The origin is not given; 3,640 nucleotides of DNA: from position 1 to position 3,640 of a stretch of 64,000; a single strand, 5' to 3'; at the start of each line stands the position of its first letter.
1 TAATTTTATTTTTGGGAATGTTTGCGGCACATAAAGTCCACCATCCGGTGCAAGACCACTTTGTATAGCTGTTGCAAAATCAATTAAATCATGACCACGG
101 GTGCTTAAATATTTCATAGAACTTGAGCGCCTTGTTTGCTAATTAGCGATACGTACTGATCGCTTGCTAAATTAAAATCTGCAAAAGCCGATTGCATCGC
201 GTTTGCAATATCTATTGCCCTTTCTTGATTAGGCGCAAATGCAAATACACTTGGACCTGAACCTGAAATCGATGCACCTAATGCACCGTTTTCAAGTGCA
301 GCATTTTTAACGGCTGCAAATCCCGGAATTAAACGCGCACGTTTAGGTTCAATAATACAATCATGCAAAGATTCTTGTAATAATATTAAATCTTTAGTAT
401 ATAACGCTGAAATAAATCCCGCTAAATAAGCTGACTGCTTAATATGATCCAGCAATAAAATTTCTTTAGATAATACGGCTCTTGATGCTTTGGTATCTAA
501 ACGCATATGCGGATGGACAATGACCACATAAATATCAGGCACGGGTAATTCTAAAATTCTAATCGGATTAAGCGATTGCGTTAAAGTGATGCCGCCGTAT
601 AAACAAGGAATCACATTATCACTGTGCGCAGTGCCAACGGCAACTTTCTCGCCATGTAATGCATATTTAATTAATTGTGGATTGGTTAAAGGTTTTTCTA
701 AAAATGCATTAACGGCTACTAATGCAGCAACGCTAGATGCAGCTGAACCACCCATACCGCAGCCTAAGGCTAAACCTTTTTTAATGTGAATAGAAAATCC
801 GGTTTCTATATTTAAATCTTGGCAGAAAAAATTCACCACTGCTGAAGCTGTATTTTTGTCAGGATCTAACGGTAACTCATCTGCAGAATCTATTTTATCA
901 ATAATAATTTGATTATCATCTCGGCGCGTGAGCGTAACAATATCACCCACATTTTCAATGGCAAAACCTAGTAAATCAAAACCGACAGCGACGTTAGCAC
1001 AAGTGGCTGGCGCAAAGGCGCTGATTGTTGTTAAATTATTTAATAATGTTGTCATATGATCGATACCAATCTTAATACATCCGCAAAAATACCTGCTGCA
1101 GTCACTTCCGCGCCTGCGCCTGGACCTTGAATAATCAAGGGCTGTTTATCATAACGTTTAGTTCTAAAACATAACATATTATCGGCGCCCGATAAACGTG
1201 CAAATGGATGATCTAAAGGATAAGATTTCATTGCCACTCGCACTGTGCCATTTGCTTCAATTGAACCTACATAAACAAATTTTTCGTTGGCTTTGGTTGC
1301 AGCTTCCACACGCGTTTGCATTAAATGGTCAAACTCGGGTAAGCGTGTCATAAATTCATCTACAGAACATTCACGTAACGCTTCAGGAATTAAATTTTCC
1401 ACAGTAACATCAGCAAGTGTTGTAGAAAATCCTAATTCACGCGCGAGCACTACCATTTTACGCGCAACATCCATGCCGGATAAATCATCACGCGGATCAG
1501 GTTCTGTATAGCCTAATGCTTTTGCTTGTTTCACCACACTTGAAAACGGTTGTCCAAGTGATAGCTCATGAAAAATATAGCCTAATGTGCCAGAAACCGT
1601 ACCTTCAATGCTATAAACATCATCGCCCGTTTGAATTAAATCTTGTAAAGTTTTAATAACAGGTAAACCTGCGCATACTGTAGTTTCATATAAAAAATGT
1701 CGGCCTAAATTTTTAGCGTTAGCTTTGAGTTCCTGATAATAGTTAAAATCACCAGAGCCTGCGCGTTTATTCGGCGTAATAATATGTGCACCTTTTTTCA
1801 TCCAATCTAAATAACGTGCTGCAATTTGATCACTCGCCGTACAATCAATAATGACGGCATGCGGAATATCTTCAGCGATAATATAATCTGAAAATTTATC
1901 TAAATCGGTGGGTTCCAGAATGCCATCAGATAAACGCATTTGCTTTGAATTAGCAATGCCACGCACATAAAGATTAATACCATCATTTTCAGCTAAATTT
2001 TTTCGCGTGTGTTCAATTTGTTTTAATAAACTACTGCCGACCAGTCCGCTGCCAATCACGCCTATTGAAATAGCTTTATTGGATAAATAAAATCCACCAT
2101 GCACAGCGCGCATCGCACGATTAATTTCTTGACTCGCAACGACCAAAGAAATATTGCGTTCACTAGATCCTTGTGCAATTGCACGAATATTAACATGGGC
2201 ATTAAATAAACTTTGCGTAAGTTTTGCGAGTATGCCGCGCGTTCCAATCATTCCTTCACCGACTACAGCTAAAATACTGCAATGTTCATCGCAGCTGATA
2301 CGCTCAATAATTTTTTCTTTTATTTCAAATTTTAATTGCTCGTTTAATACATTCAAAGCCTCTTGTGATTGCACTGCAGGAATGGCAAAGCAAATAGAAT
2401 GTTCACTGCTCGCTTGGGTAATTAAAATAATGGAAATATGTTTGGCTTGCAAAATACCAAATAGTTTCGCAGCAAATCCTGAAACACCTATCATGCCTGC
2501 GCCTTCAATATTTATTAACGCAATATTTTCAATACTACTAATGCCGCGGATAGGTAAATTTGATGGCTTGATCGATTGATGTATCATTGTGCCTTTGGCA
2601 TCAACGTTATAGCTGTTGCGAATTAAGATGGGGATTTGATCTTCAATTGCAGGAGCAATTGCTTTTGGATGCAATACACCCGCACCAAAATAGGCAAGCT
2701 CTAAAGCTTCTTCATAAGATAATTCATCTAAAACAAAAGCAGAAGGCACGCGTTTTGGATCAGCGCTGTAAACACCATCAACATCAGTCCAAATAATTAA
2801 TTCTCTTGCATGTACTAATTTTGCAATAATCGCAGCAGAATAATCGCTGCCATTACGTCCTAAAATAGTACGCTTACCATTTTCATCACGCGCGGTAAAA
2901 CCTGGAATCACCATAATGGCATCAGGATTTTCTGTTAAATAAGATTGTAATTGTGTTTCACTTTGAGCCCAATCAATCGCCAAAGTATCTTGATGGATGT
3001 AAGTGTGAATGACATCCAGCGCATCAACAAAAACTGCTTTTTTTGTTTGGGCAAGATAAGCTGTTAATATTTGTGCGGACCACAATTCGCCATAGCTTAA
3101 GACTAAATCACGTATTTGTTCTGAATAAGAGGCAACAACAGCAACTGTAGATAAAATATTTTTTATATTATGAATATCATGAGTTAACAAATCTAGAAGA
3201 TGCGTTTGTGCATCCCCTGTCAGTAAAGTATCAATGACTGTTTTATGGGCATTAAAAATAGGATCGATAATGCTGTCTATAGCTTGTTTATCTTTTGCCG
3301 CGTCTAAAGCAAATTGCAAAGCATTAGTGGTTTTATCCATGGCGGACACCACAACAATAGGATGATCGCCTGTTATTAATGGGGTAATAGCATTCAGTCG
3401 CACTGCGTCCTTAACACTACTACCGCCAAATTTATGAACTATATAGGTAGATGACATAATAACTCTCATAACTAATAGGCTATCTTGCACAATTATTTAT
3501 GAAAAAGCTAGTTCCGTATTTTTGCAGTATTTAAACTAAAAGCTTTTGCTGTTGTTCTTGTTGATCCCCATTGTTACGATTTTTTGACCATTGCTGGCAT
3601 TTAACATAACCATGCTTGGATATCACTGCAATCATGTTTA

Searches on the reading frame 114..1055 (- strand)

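Call 40: search_protein_families(library=pfam, proteins=[window:114-1055:-], max_evalue=0.0001)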
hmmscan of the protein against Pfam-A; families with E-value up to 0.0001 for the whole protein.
window:114-1055:- (313 aa): 2 families
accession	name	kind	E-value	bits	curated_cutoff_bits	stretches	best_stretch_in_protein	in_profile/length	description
PF00288.32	GHMP_kinases_N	-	1.3e-18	67.4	22.3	1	68-155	1-87/87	GHMP kinases N terminal domain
PF08544.19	GHMP_kinases_C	-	2.9e-15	56.8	21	1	215-292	2-84/85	GHMP kinases C terminal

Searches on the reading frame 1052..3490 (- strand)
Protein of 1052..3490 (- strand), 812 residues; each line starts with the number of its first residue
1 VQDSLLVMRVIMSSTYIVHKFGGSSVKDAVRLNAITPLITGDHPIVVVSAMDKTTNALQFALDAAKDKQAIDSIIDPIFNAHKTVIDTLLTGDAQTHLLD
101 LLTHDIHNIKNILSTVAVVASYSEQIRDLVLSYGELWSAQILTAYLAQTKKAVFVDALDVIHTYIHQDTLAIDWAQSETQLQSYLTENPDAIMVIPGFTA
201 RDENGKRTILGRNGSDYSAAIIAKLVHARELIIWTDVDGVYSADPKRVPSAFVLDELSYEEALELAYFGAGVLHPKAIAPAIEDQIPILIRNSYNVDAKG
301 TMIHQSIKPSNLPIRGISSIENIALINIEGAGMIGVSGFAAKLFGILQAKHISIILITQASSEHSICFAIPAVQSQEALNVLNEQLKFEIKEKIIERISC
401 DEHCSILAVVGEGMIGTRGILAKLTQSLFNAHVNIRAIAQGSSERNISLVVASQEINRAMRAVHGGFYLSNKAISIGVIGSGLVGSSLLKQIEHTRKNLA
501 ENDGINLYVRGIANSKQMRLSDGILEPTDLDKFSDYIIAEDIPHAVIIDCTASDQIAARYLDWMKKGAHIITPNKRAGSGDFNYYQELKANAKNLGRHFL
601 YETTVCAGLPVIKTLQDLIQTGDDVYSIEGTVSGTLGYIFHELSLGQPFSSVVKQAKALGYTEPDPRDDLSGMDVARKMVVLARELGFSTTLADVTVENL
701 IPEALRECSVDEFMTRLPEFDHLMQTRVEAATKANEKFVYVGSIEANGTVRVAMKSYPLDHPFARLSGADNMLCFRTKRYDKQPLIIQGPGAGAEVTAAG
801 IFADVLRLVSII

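Call 40: search_protein_families(library=pfam, proteins=[window:1052-3490:-], max_evalue=0.0001)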
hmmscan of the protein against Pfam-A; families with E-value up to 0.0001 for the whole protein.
window:1052-3490:- (812 aa): 6 families
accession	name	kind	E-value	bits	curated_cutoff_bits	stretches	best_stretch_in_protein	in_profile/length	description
PF00742.24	Homoserine_dh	-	2.2e-49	168.1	22.9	1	610-806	1-173/173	Homoserine dehydrogenase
PF00696.33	AA_kinase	-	4.7e-45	154.6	24.9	1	16-292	2-234/234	Amino acid kinase family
PF22468.2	ACT_9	-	3.1e-37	126.6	27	2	408-467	2-61/61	ACT domain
PF13840.12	ACT_7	-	7.9e-19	67.7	27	2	400-464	2-64/65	ACT domain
PF03447.22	NAD_binding_3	-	3.7e-17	63.5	24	1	480-602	1-116/116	Homoserine dehydrogenase, NAD binding domain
PF01842.31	ACT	-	1.9e-09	37.6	27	0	336-384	10-60/66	ACT domain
